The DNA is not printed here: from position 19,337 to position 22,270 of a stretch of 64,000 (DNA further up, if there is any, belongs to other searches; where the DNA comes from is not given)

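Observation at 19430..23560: AT-rich island encoding a 4-TM membrane protein plus a Rad50/RloC-like zinc-hook ABC ATPase: candidate uncharacterised two-gene defence/abortive-infection system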

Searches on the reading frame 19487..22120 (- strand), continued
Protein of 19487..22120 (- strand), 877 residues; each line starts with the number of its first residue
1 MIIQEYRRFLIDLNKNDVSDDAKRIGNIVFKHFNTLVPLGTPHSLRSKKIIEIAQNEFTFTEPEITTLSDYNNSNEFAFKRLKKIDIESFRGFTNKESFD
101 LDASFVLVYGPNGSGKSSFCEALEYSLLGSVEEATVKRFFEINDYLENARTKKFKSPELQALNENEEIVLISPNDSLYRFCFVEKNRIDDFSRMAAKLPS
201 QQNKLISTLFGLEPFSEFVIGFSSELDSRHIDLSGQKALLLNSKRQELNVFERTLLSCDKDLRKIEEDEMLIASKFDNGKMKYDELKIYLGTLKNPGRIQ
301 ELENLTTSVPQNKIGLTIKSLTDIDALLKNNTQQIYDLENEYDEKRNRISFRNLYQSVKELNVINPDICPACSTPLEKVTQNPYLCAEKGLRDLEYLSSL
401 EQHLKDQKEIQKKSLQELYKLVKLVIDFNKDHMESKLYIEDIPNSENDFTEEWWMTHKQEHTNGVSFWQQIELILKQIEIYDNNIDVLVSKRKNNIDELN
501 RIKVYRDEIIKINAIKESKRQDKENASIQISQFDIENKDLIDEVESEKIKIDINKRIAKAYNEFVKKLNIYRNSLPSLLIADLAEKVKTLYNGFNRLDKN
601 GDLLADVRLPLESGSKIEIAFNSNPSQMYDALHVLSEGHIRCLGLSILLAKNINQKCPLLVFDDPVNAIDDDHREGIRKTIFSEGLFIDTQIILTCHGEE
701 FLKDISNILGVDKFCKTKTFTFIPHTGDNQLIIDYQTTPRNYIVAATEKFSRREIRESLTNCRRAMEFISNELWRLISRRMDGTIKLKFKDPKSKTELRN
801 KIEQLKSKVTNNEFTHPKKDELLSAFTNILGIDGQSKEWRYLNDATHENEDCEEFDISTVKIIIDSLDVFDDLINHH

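Call 15: find_encoding_contigs(protein=P0006, flank=8000, max_places=3)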
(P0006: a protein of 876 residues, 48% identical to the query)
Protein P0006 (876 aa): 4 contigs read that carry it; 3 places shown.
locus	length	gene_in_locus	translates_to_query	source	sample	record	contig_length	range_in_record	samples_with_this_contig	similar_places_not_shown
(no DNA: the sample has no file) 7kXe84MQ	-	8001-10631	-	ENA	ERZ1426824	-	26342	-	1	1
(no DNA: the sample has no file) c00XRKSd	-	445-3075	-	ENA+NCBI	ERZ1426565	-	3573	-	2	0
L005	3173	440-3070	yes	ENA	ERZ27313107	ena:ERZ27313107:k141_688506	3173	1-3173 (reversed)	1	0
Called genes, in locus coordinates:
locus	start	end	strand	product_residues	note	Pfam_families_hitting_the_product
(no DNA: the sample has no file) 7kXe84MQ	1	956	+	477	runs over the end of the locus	PF14587:Glyco_hydr_30_2 (faint)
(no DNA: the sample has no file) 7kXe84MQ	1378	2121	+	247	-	-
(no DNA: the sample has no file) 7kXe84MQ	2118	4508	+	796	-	PF00404:Dockerin_1, PF11369:DUF3160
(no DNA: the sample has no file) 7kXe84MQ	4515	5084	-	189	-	-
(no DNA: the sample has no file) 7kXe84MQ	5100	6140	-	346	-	-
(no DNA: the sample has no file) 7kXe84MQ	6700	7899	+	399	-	PF13391:HNH_2 (weak), PF27659:CHP02642 (faint), PF00684:DnaJ_CXXCXGXG (weak)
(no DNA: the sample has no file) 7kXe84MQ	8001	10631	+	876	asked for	PF02463:SMC_N, PF13476:AAA_23, PF13304:AAA_21 (faint), PF02463:SMC_N (weak)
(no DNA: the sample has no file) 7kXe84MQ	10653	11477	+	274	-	-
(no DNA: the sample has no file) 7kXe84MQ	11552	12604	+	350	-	PF13271:DUF4062, PF13676:TIR_2 (faint)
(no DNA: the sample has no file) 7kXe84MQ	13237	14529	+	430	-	-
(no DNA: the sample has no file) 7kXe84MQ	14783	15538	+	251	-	PF19089:DUF5777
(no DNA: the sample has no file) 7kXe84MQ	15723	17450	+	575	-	-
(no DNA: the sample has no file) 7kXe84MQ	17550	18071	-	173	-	?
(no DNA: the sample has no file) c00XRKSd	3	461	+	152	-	?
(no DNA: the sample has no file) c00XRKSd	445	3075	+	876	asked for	PF02463:SMC_N, PF13476:AAA_23, PF13304:AAA_21 (faint), PF02463:SMC_N (weak)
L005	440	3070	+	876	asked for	PF02463:SMC_N, PF13476:AAA_23, PF13304:AAA_21 (faint), PF02463:SMC_N (weak)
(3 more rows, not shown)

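Call 16: find_encoding_contigs(protein=P0120, flank=7000, max_places=3)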
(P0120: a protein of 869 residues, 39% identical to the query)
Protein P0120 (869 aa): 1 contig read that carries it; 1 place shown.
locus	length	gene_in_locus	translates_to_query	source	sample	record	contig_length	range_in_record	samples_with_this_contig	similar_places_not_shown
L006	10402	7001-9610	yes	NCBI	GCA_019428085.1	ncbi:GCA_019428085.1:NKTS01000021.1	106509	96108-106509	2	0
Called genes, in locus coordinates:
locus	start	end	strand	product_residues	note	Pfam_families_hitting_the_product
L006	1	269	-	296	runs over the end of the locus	PF00126:HTH_1, PF03466:LysR_substrate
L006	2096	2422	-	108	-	-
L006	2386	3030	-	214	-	-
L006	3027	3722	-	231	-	PF13391:HNH_2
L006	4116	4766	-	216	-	PF00392:GntR, PF07729:FCD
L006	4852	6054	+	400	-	PF00083:Sugar_tr (faint), PF07690:MFS_1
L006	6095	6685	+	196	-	PF00857:Isochorismatase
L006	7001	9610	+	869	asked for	PF02463:SMC_N (weak), PF13175:AAA_15, PF13166:AAA_13 (faint), PF13304:AAA_21 (faint), PF13476:AAA_23, PF02463:SMC_N (weak)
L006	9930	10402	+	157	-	PF04471:Mrr_cat (faint)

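Call 17: find_encoding_contigs(protein=P0106, flank=7000, max_places=3)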
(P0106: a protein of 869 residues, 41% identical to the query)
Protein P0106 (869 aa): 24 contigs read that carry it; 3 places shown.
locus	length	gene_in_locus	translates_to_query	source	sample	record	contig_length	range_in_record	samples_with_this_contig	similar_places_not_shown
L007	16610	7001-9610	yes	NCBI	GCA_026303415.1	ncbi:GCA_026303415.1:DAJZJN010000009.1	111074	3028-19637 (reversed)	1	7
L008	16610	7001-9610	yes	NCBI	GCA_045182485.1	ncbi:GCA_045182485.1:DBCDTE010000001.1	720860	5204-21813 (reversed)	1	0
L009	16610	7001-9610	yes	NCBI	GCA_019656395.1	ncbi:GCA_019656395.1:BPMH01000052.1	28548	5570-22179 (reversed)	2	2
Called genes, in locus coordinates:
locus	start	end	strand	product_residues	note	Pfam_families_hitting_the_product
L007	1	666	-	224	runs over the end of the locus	PF00072:Response_reg, PF00486:Trans_reg_C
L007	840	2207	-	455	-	PF00206:Lyase_1, PF08328:ASL_C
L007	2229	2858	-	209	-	PF04356:DUF489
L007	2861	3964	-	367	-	PF02540:NAD_synthase, PF02568:ThiI (weak), PF03054:tRNA_Me_trans, PF20259:tRNA_Me_trans_M, PF20258:tRNA_Me_trans_C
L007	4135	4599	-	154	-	PF00293:NUDIX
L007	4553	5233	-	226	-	PF00849:PseudoU_synth_2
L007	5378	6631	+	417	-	PF00180:Iso_dh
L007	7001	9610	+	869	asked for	PF02463:SMC_N, PF13175:AAA_15 (weak), PF13166:AAA_13 (weak), PF13304:AAA_21 (faint), PF13476:AAA_23, PF02463:SMC_N (weak)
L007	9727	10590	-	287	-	-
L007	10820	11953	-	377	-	PF09003:Arm-DNA-bind_1, PF00589:Phage_integrase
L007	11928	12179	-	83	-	PF07825:Exc (weak)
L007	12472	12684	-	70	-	-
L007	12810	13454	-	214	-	PF01381:HTH_3, PF12844:HTH_19, PF13560:HTH_31 (weak), PF00717:Peptidase_S24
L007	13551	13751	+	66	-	PF14549:P22_Cro, PF15943:YdaS_toxin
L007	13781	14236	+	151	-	PF06892:Phage_CP76 (weak)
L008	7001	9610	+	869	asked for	PF02463:SMC_N, PF13175:AAA_15 (weak), PF13166:AAA_13 (weak), PF13304:AAA_21 (faint), PF13476:AAA_23, PF02463:SMC_N (weak)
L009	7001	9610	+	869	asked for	PF02463:SMC_N, PF13175:AAA_15 (weak), PF13166:AAA_13 (weak), PF13304:AAA_21 (faint), PF13476:AAA_23, PF02463:SMC_N (weak)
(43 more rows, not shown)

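Call 18: find_encoding_contigs(protein=P0079, flank=7000, max_places=2)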
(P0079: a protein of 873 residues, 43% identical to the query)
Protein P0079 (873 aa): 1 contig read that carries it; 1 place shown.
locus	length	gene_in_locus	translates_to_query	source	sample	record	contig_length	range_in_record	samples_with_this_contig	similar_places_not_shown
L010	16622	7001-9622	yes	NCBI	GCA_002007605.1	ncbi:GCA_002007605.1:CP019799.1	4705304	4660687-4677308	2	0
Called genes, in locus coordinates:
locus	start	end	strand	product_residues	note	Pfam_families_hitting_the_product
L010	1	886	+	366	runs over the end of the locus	PF13432:TPR_16, PF13414:TPR_11 (faint), PF14559:TPR_19, PF13431:TPR_17 (faint), PF13650:Asp_protease_2, PF13975:gag-asp_proteas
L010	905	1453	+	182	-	PF01243:PNPOx_N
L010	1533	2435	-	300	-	PF05118:Asp_Arg_Hydrox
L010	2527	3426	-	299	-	PF05118:Asp_Arg_Hydrox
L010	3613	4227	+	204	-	PF02517:Rce1-like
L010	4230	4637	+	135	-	PF00583:Acetyltransf_1, PF13673:Acetyltransf_10, PF13508:Acetyltransf_7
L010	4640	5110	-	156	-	PF03942:DTW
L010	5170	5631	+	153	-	PF13527:Acetyltransf_9 (weak), PF00583:Acetyltransf_1, PF13673:Acetyltransf_10 (weak), PF13508:Acetyltransf_7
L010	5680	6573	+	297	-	PF01261:AP_endonuc_2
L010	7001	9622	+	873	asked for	PF02463:SMC_N, PF13175:AAA_15 (faint), PF13304:AAA_21 (faint), PF13476:AAA_23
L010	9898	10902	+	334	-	-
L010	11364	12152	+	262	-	-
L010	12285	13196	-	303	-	PF00072:Response_reg, PF00196:GerE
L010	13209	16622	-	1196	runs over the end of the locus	PF00512:HisKA, PF02518:HATPase_c, PF00072:Response_reg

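Call 21: find_related_loci(query=A1, collection=genome_contigs, flank=6000)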
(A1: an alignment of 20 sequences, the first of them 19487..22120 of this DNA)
Query A1 (877 aa) in genome_contigs; peptide patterns used: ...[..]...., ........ (x = any residue, [..] = any of these).
401 stretches matched a pattern; 306 encode a relative of the query (tblastn E <= 1e-3); the best 80 are kept; 80 distinct loci.
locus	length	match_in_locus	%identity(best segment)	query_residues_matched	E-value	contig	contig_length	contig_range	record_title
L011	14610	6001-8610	57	1-874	0e+0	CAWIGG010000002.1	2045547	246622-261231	MAG: uncultured Spirochaetota bacterium isolate MFD03726.bin.1.50 genome assembly, contig: contig_42712, whole genome sh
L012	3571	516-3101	44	1-851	0e+0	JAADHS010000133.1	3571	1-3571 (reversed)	MAG: Gammaproteobacteria bacterium isolate M_MetaBat.201 contig-127_50243, whole genome shotgun sequence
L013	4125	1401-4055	45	1-875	0e+0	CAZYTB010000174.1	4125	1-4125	MAG TPA_asm: uncultured Campylobacterales bacterium isolate SRP128015_co3_377 genome assembly, contig: NODE_31974_length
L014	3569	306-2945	43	1-871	0e+0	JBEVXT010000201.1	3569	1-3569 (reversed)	MAG: Sedimenticola sp. isolate 1_1 TCF1 c_000000003137, whole genome shotgun sequence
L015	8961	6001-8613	42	1-874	0e+0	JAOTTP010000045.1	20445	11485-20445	MAG: Nitrospirota bacterium isolate 13_July_SF_Bin24 13_July_SF_Bin24_scaffold_845_c1, whole genome shotgun sequence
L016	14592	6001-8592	41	1-871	0e+0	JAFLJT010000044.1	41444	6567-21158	MAG: Pseudodesulfovibrio sp. isolate MC-06 c_000000606375_1, whole genome shotgun sequence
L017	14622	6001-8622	41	1-877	0e+0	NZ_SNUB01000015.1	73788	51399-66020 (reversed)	Psychromonas sp. RZ5 RZ5_contig_15, whole genome shotgun sequence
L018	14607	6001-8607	41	1-871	0e+0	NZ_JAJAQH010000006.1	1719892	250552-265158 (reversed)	Methylovorus menthalis strain VKM B-2663 platanus_K_21_77_6, whole genome shotgun sequence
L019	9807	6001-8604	42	1-871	0e+0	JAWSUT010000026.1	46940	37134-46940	MAG: Bacillota bacterium isolate B4G8H2-02 NODE_26_length_46940_cov_5.884472, whole genome shotgun sequence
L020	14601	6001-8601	41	1-871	0e+0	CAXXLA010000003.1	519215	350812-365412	MAG: Smithellaceae bacterium isolate 28a06b0b-966f-4d1b-b133-abbbdd0ba6e7 genome assembly, contig: contig_3, whole genom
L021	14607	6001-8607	41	1-871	0e+0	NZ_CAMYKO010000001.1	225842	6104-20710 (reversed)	MAG: uncultured Methylophaga sp. isolate Biocath_Gamma_020 k127_651, whole genome shotgun sequence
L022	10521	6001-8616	41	1-874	0e+0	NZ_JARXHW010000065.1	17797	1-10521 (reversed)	Thalassobacterium maritimum strain SDUM461003 scaffold_65_length=17798, whole genome shotgun sequence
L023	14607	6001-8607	41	1-871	0e+0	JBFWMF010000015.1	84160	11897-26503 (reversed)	MAG: Desulfitobacterium sp. isolate CA_2019_NHSR_83 NODE_777_length_84160_cov_12.435020_NHSR, whole genome shotgun seque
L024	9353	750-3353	41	1-871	0e+0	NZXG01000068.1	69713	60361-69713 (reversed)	MAG: Pseudomonadales bacterium isolate NAT4 133531, whole genome shotgun sequence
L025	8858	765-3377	40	1-874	0e+0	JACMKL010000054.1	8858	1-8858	MAG: Candidatus Melainabacteria bacterium isolate ES-bin-223 ES-bin-223-contig-k141_729471, whole genome shotgun sequenc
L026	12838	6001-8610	41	1-871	0e+0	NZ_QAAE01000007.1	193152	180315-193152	Nitrosomonas aestuarii strain Nm36 Ga0181080_107, whole genome shotgun sequence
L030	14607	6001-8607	40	1-871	0e+0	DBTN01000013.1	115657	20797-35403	MAG TPA_asm: Akkermansiaceae bacterium UBA1315 UBA1315_contig_6404, whole genome shotgun sequence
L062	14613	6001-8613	39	1-871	0e+0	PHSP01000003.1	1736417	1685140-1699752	MAG: Methylobacter sp. KS41 3, whole genome shotgun sequence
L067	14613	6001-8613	38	1-871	0e+0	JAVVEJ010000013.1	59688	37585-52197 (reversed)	MAG: Mariprofundaceae bacterium isolate TamC13-18 NODE_391_length_59688_cov_12.915433, whole genome shotgun sequence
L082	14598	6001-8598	34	2-875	1e-174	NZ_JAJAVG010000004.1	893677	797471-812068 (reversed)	Methylovorus mays strain VKM B-2221 platanus_K_25_97_4, whole genome shotgun sequence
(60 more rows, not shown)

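Call 23: search_protein_families(library=padloc, proteins=[P0120, P0037], max_evalue=10)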
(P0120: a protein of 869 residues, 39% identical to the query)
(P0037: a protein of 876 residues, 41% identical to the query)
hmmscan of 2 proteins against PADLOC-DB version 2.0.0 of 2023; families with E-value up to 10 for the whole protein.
P0120 (869 aa): 70 families (the best 25 are shown)
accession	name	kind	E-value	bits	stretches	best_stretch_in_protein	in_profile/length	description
PDLC03859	LmuB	-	1e-26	92.3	2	180-698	151-588/611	-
PDLC03865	LmuB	-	9.4e-21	71.7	3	82-136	3-64/1007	-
PDLC04135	mad3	-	7.8e-20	69.7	1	81-697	1-329/374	mads_3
PDLC04891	PDC-S06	-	4.7e-12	43.1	2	624-700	619-694/858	-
PDLC03861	LmuB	-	1.3e-11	41.3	1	73-135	201-263/1213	-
PDLC02747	PbeC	-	1.4e-11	42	2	233-390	212-366/632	PbeC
PDLC02756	PbeC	-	6.7e-10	36.6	2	319-698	256-627/643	PbeC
PDLC02665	DndD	-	1.2e-09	35.4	2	82-154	3-77/645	DndD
PDLC04893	PDC-S06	-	3e-09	33.8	2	619-690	614-683/862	-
PDLC02980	AriA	-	5.1e-09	34.5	2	488-690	99-298/304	-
PDLC02663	DndD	-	2.3e-08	31.3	2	492-689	448-632/675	DndD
PDLC03868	LmuB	-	3.4e-08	30.3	2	84-134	8-59/1035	-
PDLC00278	PtuA1|PtuA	-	7.9e-08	30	1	81-137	2-57/436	AAA ATPase domain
PDLC02668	DndD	-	8.3e-08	29.6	2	435-693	371-623/659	DndD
PDLC02979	AriA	-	5.5e-07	27.7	1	82-386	3-238/373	-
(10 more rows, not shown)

P0037 (876 aa): 45 families (the best 25 are shown)
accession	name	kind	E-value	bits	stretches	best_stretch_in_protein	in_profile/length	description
PDLC03859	LmuB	-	1.9e-23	81.5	2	175-706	146-590/611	-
PDLC03865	LmuB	-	6.7e-23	78.8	2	81-150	2-90/1007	-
PDLC04135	mad3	-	6.5e-21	73.3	2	480-703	147-329/374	mads_3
PDLC04891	PDC-S06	-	4.4e-11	39.9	2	400-706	408-694/858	-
PDLC04893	PDC-S06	-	6e-11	39.5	2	617-680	602-669/862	-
PDLC02980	AriA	-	2.2e-10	39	2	581-696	181-298/304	-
PDLC03861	LmuB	-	5.4e-10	35.9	1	66-138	195-266/1213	-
PDLC04892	PDC-S06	-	9.7e-10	35.4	2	354-701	355-678/843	-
PDLC02663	DndD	-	1.7e-08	31.8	2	468-694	419-632/675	DndD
PDLC00278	PtuA1|PtuA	-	4.2e-08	30.9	1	81-137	2-57/436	AAA ATPase domain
PDLC02756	PbeC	-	6.3e-08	30.1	2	82-131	3-59/643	PbeC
PDLC02335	AbiLi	-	7.1e-08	29.9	1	73-700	41-240/326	AbiLi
PDLC04889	PDC-S06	-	4.4e-07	26.8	2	612-709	396-494/693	-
PDLC02668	DndD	-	4.9e-07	27.1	2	454-681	384-608/659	DndD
PDLC04140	mad8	-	8.7e-07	26.7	1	100-245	21-127/314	mads_8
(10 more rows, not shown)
